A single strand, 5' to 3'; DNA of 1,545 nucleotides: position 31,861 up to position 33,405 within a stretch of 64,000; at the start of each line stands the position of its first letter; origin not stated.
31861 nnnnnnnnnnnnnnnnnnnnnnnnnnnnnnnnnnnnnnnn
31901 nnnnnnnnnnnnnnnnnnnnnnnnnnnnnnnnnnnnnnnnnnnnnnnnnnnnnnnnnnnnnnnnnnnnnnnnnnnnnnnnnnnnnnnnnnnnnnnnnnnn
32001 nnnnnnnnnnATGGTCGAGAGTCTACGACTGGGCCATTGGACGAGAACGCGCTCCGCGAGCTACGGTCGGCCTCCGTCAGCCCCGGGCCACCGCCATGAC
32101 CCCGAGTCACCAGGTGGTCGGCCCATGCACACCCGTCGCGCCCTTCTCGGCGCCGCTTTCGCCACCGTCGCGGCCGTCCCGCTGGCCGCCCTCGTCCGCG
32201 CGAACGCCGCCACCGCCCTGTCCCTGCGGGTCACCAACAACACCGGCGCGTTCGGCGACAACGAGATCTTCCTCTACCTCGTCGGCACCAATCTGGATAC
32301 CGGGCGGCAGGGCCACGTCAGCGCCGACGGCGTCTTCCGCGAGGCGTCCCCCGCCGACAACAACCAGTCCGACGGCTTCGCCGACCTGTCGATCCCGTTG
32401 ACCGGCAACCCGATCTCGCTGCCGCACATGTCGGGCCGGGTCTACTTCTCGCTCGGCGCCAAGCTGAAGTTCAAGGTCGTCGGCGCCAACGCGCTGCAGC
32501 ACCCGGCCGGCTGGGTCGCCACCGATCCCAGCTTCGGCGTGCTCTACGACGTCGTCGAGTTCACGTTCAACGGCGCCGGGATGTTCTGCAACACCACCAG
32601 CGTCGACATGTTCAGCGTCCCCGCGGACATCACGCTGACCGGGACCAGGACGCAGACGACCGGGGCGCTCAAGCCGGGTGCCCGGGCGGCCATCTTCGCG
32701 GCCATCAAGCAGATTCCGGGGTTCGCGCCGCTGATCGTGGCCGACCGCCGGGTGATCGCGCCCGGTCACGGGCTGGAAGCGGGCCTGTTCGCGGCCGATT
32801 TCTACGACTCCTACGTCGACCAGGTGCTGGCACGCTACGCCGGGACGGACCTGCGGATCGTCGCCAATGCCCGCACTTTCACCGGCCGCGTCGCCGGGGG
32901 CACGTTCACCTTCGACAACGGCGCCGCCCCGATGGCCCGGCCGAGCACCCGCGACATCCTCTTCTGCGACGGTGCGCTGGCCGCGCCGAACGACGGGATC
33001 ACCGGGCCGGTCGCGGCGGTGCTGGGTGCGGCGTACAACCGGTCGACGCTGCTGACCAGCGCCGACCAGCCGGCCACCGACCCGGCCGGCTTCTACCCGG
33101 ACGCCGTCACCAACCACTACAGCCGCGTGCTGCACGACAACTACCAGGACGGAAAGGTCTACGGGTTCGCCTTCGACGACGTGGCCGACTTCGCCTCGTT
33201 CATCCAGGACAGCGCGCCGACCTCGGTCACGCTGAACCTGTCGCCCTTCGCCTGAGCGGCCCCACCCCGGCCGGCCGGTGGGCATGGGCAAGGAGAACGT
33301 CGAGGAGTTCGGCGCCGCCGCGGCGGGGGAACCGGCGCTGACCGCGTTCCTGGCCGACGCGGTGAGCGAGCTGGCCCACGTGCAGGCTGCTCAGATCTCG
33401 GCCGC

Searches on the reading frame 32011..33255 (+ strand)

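Call 12: search_protein_families(library=pfam, proteins=[window:32011-33255:+], max_evalue=0.001)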
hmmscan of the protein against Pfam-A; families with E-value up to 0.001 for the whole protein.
window:32011-33255:+ (414 aa): 1 family
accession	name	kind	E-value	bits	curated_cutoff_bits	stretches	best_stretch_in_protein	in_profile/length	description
PF16483.10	Glyco_hydro_64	-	5.5e-90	302.7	27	1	69-408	2-368/370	Beta-1,3-glucanase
